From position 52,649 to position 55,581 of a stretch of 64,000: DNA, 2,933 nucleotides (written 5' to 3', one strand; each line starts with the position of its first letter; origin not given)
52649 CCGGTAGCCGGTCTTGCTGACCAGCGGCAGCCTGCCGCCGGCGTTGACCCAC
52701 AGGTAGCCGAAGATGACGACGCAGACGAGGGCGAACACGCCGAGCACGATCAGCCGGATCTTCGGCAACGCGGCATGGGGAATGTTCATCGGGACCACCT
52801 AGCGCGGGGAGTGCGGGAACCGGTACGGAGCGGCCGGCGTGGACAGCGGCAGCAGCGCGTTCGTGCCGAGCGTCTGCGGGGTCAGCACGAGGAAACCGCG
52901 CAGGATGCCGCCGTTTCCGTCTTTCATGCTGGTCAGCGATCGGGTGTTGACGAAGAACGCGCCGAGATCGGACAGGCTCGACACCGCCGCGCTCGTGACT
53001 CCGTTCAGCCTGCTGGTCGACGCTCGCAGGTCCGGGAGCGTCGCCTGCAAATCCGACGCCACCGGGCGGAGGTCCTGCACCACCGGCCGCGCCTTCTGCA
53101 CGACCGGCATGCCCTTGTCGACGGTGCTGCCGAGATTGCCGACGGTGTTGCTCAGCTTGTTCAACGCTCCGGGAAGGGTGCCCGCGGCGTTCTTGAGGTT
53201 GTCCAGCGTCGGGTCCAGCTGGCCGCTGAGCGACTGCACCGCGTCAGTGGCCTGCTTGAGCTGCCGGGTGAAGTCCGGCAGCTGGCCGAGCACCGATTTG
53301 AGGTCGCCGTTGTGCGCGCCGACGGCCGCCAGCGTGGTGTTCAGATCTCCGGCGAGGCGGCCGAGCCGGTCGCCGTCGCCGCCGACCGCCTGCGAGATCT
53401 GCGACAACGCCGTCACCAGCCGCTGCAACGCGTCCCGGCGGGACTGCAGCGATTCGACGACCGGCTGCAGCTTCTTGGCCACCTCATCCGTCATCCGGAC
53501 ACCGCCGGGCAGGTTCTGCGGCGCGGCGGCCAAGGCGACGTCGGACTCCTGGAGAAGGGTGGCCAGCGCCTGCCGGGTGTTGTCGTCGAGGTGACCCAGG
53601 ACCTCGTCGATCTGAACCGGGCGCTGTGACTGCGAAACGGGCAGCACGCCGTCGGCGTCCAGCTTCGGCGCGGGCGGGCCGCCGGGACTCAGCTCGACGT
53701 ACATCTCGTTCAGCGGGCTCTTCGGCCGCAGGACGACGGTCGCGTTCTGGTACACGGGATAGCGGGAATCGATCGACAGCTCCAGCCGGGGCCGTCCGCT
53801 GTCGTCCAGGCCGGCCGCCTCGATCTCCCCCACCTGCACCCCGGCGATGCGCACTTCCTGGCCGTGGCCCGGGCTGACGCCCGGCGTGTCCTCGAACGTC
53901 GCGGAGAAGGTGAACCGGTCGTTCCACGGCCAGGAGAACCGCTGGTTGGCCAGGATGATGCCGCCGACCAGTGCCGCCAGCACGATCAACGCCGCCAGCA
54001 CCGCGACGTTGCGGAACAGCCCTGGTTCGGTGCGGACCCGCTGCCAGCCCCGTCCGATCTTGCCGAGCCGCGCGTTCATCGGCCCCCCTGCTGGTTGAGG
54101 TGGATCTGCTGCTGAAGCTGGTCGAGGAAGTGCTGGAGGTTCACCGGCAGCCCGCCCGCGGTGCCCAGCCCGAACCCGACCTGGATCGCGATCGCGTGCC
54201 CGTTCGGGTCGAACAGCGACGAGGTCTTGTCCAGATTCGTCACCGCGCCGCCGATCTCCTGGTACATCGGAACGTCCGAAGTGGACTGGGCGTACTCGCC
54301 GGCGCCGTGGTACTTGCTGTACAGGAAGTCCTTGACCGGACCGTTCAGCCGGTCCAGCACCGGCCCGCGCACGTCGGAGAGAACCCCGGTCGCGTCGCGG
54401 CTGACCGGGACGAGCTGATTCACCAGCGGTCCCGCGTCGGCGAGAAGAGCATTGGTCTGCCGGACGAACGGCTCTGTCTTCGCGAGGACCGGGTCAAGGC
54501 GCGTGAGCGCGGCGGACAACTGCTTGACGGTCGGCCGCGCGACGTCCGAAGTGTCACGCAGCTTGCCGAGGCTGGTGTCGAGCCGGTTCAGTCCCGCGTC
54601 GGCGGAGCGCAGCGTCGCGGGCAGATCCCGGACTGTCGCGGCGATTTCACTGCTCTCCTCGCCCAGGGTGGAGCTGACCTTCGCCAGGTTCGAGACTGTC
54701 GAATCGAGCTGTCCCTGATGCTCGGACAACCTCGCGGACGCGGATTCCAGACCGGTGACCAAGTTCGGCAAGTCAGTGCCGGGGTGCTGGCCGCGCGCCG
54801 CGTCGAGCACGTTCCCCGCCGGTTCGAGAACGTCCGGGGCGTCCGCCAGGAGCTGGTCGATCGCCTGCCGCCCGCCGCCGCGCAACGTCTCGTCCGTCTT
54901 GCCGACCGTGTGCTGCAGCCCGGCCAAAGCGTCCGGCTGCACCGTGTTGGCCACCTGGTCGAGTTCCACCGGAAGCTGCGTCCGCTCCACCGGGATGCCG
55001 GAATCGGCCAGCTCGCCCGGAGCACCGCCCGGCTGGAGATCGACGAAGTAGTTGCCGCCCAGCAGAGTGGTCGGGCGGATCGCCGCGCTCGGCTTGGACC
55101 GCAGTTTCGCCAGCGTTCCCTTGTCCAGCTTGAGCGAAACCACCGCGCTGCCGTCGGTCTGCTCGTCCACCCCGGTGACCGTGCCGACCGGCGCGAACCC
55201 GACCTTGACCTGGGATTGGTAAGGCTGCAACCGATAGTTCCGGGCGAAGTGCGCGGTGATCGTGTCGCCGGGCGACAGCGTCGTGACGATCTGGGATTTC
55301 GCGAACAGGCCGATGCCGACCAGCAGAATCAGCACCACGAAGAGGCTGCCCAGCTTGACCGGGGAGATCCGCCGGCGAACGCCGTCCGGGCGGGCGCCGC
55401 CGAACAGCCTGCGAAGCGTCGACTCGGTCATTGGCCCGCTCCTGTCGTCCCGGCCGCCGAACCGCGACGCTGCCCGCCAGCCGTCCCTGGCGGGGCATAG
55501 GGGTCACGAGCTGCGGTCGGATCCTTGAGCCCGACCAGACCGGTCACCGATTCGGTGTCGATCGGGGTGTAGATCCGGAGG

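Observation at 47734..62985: Mce transporter operon with a non-canonical accessory set and no Mas/Mam genes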

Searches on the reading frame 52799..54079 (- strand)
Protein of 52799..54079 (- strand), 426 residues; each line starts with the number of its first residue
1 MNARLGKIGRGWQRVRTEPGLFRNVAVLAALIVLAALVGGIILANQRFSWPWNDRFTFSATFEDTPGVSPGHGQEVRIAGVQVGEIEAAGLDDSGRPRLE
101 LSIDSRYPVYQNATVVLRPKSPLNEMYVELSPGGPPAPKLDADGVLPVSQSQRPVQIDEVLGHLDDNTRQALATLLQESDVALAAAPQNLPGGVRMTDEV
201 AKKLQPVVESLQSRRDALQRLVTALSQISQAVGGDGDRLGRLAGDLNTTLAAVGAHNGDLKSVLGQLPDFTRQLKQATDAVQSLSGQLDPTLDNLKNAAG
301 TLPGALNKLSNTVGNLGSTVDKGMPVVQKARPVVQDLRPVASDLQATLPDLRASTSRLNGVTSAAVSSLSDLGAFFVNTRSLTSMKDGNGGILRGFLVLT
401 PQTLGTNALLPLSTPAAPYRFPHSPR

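Call 5: search_protein_families(library=pfam, proteins=[window:52799-54079:-], max_evalue=0.01)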
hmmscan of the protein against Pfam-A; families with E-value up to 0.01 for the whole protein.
window:52799-54079:- (426 aa): 9 families
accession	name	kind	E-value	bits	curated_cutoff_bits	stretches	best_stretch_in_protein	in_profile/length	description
PF02470.25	MlaD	-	1.1e-11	45.2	25.1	1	57-133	4-81/81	MlaD protein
PF11887.13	Mce4_CUP1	-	5.4e-08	33.2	32.6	1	199-359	24-176/222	Cholesterol uptake porter CUP1 of Mce4, putative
PF06103.16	DUF948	-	1.1e-05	25.9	37.2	0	172-232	24-84/89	Bacterial protein of unknown function (DUF948)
PF20155.4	TMP_3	-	0.00021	21.5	41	1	198-311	25-141/192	Tape measure protein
PF04513.17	Baculo_PEP_C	-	0.00087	19.8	38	1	245-319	17-107/140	Baculovirus polyhedron envelope protein, PEP, C terminus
PF04344.18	CheZ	-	0.0041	17.5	30.7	0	265-361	5-93/203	Chemotaxis phosphatase, CheZ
PF06009.19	Laminin_II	-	0.0044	17.5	33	0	200-288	15-92/138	Laminin Domain II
PF20769.2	YPEB_N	-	0.0049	17.2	27.3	0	261-315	75-129/136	YpeB N-terminal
PF01442.23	Apolipoprotein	-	0.0097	16.1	90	0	196-346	38-172/190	Apolipoprotein A1/A4/E domain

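Call 7: search_protein_families(library=ncbifam, proteins=[window:52799-54079:-], max_evalue=0.001)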
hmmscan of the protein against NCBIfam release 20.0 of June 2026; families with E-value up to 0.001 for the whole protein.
window:52799-54079:- (426 aa): 3 families
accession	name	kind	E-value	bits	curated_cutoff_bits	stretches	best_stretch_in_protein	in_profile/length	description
TIGR00996.1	Mtu_fam_mce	paralog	1.7e-46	158.7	140.5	2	28-310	3-279/291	MCE family protein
TIGR04430.1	OM_asym_MlaD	equivalog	1.1e-12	47.9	135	1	28-161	8-140/146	outer membrane lipid asymmetry maintenance protein MlaD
NF043058.1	T4SS_LegC2C7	subfamily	0.00018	20.6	350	1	172-313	109-254/348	LegC2/C7 family Dot/Icm T4SS effector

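Call 30: search_dna_similar(query=window:52799-54079:-, collection=plasmids, mode=protein, max_rows=25)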
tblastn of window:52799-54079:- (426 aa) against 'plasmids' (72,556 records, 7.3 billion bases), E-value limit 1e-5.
Records with a match: 12; places in all: 15; records where one place covers at least 80% of the query: 0.
Best place of each record, by identity: <60% 12.
By first word of the organism name: Mycobacterium 6; Rhodococcus 3; Pseudonocardia 2; Streptomyces 1.
By predicted mobility (MOB-suite, as given by PLSDB): mobilizable 10; non-mobilizable 2.
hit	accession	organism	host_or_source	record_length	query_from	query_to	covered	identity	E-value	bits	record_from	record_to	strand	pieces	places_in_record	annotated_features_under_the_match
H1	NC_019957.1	Mycobacterium sp. JS623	-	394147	55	377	76%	25.3%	6e-10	69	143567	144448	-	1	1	MCE family protein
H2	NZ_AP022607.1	Mycobacterium branderi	-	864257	55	345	68%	26.8%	3e-7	61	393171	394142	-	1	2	MCE family protein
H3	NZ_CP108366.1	Streptomyces sp. NBC_01340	-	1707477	50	311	62%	26.7%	1e-7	62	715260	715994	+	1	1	none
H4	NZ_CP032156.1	Mycobacterium sp. ELW1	whole organism,Stream sediment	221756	58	321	62%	24.9%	6e-7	59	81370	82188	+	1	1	MlaD family protein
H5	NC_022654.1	Mycobacterium kansasii ATCC 12478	-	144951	53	320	63%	24.3%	2e-8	64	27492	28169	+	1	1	MCE family protein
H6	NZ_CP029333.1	Mycobacterium avium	Homo sapiens,blood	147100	53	320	63%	24.3%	2e-8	64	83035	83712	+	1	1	MCE family protein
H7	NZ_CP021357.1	Rhodococcus oxybenzonivorans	river sediment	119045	52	321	63%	23.9%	9e-6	56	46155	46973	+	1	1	MCE family protein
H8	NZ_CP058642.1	Rhodococcus sp. ZPP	cell culture,soil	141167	52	321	63%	23.9%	9e-6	56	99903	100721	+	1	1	MCE family protein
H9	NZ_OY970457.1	Mycobacterium riyadhense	-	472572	58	321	62%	24.2%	2e-6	58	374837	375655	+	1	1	virulence factor Mce family protein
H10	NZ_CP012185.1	Pseudonocardia sp. EC080619-01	Apterostigma dentigerum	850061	45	323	65%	22.8%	2e-6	57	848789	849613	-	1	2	MCE family protein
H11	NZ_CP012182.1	Pseudonocardia sp. EC080610-09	Apterostigma dentigerum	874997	57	323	63%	23.1%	3e-6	57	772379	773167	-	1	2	MCE family protein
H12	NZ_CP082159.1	Rhodococcus opacus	bacterial isolate,soil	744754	52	303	59%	24.0%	4e-6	57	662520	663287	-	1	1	MCE family protein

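Call 31: get_annotated_region(hit=H1, flank=9000)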
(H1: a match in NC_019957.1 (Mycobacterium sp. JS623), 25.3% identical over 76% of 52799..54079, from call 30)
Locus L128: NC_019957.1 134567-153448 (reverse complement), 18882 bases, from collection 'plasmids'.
description: Mycobacterium sp. JS623 plasmid pMYCSM01, complete sequence
organism: Mycobacterium sp. JS623 (NCBI taxid 212767)
taxonomy: Bacteria; Actinomycetota; Actinomycetes; Mycobacteriales; Mycobacteriaceae; Mycobacterium; Mycobacterium sp. JS623
host: -; source: -; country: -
typing (MOB-suite, as given by PLSDB): mobilizable; replicon rep_cluster_1586; relaxase MOBF
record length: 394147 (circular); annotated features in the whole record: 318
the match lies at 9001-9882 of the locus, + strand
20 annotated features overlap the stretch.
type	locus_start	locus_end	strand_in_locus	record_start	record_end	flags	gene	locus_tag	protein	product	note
CDS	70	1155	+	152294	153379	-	-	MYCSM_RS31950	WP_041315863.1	S-(hydroxymethyl)mycothiol dehydrogenase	GO:0010127 - mycothiol-dependent detoxification [Evidence IEA]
CDS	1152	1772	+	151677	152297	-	-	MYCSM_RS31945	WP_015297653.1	MBL fold metallo-hydrolase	-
CDS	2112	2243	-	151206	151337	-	-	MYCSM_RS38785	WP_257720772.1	hypothetical protein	-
CDS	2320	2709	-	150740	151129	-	-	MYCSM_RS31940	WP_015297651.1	helix-turn-helix domain-containing protein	GO:0006355 - regulation of DNA-templated transcription [Evidence IEA]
CDS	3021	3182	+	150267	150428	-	-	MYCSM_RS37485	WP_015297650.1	hypothetical protein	-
CDS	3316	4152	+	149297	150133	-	-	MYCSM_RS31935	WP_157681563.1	ABC transporter permease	-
CDS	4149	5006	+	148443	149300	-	-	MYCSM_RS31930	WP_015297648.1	ABC transporter permease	-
CDS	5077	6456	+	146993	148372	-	-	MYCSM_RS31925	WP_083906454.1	MCE family protein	-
CDS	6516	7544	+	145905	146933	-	-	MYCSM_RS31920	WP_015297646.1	MCE family protein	-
CDS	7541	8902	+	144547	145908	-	-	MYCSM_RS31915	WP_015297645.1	MCE family protein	-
CDS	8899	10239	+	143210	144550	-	-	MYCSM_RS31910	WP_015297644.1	MCE family protein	-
CDS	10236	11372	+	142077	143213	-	-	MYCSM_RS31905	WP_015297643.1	virulence factor Mce family protein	-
CDS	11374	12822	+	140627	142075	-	-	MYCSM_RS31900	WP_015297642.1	MlaD family protein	GO:0015914 - phospholipid transport [Evidence IEA]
CDS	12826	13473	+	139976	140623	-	-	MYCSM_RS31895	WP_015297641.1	hypothetical protein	-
CDS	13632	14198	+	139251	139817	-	-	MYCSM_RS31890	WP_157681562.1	hypothetical protein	-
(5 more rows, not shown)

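Call 32: get_annotated_region(hit=H5, flank=9000)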
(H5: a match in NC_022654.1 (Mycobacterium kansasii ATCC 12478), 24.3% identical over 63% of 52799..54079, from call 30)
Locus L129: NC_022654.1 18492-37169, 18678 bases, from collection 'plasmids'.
description: Mycobacterium kansasii ATCC 12478 plasmid pMK12478, complete sequence
organism: Mycobacterium kansasii ATCC 12478 (NCBI taxid 557599)
taxonomy: Bacteria; Actinomycetota; Actinomycetes; Mycobacteriales; Mycobacteriaceae; Mycobacterium; Mycobacterium kansasii; Mycobacterium kansasii ATCC 12478
host: -; source: -; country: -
typing (MOB-suite, as given by PLSDB): mobilizable; replicon rep_cluster_519; relaxase MOBF
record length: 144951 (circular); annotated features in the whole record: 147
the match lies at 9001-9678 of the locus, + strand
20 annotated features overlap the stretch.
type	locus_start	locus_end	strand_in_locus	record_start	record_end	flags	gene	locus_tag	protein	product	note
CDS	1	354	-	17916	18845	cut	-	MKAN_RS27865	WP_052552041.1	aliphatic sulfonate ABC transporter substrate-binding protein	GO:0042918 - alkanesulfonate transport [Evidence IEA]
CDS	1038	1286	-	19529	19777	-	-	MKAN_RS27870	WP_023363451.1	hypothetical protein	-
CDS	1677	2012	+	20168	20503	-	-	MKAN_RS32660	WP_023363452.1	amidohydrolase family protein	-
CDS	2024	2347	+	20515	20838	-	-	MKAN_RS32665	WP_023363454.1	amidohydrolase family protein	-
CDS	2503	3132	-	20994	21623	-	-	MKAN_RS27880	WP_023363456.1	TetR/AcrR family transcriptional regulator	-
CDS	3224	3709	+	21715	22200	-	-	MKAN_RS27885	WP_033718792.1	peroxiredoxin family protein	-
CDS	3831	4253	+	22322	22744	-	-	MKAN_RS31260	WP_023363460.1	pyridoxamine 5'-phosphate oxidase family protein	-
CDS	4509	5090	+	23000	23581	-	-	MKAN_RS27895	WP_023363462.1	peroxiredoxin-like family protein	-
CDS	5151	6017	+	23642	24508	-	-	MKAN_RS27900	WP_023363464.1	enoyl-CoA hydratase/isomerase family protein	-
CDS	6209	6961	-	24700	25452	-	-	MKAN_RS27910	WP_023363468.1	SDR family oxidoreductase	-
CDS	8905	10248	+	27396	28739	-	-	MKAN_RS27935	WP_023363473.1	MCE family protein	-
CDS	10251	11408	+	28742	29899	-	-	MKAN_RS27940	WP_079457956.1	virulence factor Mce family protein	-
CDS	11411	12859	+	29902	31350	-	-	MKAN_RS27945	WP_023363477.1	MlaD family protein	GO:0015914 - phospholipid transport [Evidence IEA]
CDS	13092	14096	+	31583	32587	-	-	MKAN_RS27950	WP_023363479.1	glutathione S-transferase C-terminal domain-containing protein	-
CDS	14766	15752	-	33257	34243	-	-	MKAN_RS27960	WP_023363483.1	hypothetical protein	-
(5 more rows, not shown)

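Call 33: get_annotated_region(hit=H2, flank=9000)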
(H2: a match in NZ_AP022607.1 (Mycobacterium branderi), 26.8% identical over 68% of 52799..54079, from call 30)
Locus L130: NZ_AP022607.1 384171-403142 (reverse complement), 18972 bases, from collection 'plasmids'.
description: Mycobacterium branderi strain JCM 12687 plasmid pJCM12687
organism: Mycobacterium branderi (NCBI taxid 43348)
taxonomy: Bacteria; Actinomycetota; Actinomycetes; Mycobacteriales; Mycobacteriaceae; Mycobacterium; Mycobacterium branderi
host: -; source: -; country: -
typing (MOB-suite, as given by PLSDB): non-mobilizable
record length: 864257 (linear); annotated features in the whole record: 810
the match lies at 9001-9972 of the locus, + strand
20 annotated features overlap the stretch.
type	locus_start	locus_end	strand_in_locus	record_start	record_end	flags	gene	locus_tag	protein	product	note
CDS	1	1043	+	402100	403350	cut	-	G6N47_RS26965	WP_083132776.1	bifunctional 3,4-dihydroxy-2-butanone-4-phosphate synthase/GTP cyclohydrolase II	-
CDS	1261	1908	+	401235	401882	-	-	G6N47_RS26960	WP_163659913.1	TetR/AcrR family transcriptional regulator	GO:0006355 - regulation of DNA-templated transcription [Evidence IEA]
CDS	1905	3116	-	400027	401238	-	-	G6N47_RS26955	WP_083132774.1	M20 family metallopeptidase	-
CDS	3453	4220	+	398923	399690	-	-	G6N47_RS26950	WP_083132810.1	ABC transporter permease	-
CDS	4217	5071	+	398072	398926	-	-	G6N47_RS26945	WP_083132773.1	ABC transporter permease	-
CDS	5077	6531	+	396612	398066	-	-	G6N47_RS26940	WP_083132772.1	MCE family protein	-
CDS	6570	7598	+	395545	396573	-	-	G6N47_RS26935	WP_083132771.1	MCE family protein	-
CDS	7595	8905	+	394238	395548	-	-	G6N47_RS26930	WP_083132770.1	MCE family protein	-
CDS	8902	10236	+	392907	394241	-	-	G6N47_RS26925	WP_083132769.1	MCE family protein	-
CDS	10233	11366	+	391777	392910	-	-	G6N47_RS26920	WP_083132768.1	virulence factor Mce family protein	-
CDS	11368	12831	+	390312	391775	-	-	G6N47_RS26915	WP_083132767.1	MlaD family protein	GO:0015914 - phospholipid transport [Evidence IEA]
CDS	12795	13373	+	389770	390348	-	-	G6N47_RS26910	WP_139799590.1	mammalian cell entry protein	-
CDS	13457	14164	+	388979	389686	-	-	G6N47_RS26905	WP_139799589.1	hypothetical protein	-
CDS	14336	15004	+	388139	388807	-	-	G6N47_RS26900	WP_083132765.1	CAP domain-containing protein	-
CDS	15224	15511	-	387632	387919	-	-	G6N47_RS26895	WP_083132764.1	HigA family addiction module antitoxin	-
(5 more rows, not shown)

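Call 34: get_annotated_region(hit=H7, flank=9000)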
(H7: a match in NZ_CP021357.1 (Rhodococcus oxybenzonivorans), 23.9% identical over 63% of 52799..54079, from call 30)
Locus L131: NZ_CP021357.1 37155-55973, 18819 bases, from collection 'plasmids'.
description: Rhodococcus oxybenzonivorans strain S2-17 plasmid pRB11, complete sequence
organism: Rhodococcus oxybenzonivorans (NCBI taxid 1990687)
taxonomy: Bacteria; Actinomycetota; Actinomycetes; Mycobacteriales; Nocardiaceae; Rhodococcus; Rhodococcus oxybenzonivorans
host: -; source: river sediment; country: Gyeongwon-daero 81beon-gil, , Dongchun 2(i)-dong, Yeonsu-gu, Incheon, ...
typing (MOB-suite, as given by PLSDB): mobilizable; relaxase MOBF
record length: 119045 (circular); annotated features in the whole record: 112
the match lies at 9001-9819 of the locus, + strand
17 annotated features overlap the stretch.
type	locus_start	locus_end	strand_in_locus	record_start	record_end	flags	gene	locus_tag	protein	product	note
CDS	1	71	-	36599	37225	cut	-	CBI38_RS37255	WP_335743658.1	response regulator transcription factor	GO:0000160 - phosphorelay signal transduction system [Evidence IEA]; GO:0006355 - regulation of DNA-templated ...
CDS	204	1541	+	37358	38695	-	-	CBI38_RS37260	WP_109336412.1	HAMP domain-containing sensor histidine kinase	GO:0007165 - signal transduction [Evidence IEA]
CDS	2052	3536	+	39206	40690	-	-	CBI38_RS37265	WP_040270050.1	aldehyde dehydrogenase family protein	-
CDS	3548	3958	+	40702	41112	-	-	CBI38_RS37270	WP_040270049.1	SCP2 sterol-binding domain-containing protein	-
CDS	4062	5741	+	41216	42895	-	-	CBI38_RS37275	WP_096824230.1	long-chain fatty acid--CoA ligase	-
CDS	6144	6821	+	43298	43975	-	-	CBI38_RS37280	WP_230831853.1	ABC transporter permease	-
CDS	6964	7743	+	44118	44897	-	-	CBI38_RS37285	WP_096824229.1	ABC transporter permease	-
CDS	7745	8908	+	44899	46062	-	-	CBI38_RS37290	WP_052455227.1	MCE family protein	-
CDS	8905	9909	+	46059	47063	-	-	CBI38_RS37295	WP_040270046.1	MCE family protein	-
CDS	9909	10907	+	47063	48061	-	-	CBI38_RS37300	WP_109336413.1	MCE family protein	-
CDS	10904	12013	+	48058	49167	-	-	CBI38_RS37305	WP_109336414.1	MCE family protein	-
CDS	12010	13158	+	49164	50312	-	-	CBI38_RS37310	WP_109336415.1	MCE family protein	-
CDS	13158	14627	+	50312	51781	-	-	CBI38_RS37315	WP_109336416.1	MlaD family protein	GO:0015914 - phospholipid transport [Evidence IEA]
CDS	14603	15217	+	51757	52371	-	-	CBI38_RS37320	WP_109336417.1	hypothetical protein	-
CDS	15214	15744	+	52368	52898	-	-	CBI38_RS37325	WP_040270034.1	hypothetical protein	-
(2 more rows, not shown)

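Call 35: get_annotated_region(hit=H10, flank=11000)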
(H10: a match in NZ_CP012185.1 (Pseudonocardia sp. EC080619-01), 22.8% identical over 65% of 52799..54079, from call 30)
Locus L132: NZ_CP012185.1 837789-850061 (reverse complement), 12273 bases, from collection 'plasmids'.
description: Pseudonocardia sp. EC080619-01 plasmid pBCI1-2, complete sequence
organism: Pseudonocardia sp. EC080619-01 (NCBI taxid 1096856)
taxonomy: Bacteria; Actinomycetota; Actinomycetes; Pseudonocardiales; Pseudonocardiaceae; Pseudonocardia; Pseudonocardia sp. EC080619-01
host: -; source: Apterostigma dentigerum; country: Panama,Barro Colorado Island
typing (MOB-suite, as given by PLSDB): mobilizable; relaxase MOBF
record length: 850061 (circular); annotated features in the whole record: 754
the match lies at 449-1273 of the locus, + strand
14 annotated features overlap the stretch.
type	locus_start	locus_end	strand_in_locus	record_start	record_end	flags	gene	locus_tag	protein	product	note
CDS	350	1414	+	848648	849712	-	-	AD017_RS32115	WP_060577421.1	MCE family protein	-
CDS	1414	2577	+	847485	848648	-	-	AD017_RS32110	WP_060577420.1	MCE family protein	-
CDS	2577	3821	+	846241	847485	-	-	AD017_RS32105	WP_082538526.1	MCE family protein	-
CDS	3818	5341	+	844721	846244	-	-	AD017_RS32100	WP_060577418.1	MCE family protein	-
CDS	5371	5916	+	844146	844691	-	-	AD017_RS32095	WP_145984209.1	hypothetical protein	-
CDS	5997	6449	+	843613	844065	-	-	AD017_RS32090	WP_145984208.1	hypothetical protein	-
CDS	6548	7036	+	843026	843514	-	-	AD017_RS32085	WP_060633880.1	hypothetical protein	-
CDS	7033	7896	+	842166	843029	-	-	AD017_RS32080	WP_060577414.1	hypothetical protein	-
CDS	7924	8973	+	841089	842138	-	-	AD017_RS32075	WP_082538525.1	ATP-binding cassette domain-containing protein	-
CDS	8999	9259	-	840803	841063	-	-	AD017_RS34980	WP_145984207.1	hypothetical protein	-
CDS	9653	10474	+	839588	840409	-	-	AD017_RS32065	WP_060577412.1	crotonase/enoyl-CoA hydratase family protein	-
CDS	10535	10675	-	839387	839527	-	-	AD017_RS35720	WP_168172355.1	hypothetical protein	-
CDS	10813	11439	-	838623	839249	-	-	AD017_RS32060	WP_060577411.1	TetR/AcrR family transcriptional regulator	GO:0006355 - regulation of DNA-templated transcription [Evidence IEA]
CDS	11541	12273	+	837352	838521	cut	-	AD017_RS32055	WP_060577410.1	acetyl-CoA C-acyltransferase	GO:0006631 - fatty acid metabolic process [Evidence IEA]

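Call 36: get_annotated_region(hit=H3, flank=11000)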
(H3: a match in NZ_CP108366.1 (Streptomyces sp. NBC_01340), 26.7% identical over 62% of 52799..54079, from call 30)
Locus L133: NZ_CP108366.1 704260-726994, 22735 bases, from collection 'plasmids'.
description: Streptomyces sp. NBC_01340 plasmid unnamed1, complete sequence
organism: Streptomyces sp. NBC_01340 (NCBI taxid 2903830)
taxonomy: Bacteria; Actinomycetota; Actinomycetes; Kitasatosporales; Streptomycetaceae; Streptomyces; Streptomyces sp. NBC 01340
host: -; source: -; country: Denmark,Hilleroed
typing (MOB-suite, as given by PLSDB): mobilizable; replicon rep_cluster_1879,rep_cluster_1910; relaxase MOBP
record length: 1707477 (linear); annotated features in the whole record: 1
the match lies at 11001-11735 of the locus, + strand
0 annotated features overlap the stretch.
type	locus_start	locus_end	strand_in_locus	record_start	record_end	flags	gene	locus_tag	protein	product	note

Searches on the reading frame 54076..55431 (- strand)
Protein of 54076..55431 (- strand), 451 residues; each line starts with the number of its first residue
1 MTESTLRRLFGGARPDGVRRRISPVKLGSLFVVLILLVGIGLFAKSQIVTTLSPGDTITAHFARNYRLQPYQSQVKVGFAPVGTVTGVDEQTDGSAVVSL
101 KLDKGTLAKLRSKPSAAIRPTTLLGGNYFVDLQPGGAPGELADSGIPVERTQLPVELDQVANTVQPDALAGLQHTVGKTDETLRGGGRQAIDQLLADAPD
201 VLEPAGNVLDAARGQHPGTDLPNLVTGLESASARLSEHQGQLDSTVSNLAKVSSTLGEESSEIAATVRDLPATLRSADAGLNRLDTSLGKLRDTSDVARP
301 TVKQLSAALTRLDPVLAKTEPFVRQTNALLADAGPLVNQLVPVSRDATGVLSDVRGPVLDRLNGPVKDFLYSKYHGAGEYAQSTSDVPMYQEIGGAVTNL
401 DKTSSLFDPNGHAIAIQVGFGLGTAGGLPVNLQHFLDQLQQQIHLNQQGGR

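Call 5: search_protein_families(library=pfam, proteins=[window:54076-55431:-], max_evalue=0.01)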
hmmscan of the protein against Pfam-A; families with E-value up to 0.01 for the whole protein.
window:54076-55431:- (451 aa): 3 families
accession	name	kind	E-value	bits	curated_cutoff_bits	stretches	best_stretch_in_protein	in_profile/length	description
PF02470.25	MlaD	-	6.7e-08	33.1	25.1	1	55-135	2-81/81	MlaD protein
PF11887.13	Mce4_CUP1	-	5.2e-05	23.4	32.6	1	218-350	56-188/222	Cholesterol uptake porter CUP1 of Mce4, putative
PF06103.16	DUF948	-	0.0063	17.1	37.2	0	288-347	21-77/89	Bacterial protein of unknown function (DUF948)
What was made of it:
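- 54076..55431 (-): MceD. MlaD hit at E=6.7e-8 (call 5).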

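Call 7: search_protein_families(library=ncbifam, proteins=[window:54076-55431:-], max_evalue=0.001)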
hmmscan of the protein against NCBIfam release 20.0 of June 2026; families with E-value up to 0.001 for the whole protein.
window:54076-55431:- (451 aa): 2 families
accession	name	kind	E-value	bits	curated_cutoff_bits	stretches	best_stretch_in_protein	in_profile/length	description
TIGR00996.1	Mtu_fam_mce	paralog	1.2e-29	103.5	140.5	2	31-309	7-257/291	MCE family protein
TIGR04430.1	OM_asym_MlaD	equivalog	3.2e-10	40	135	1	30-162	12-141/146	outer membrane lipid asymmetry maintenance protein MlaD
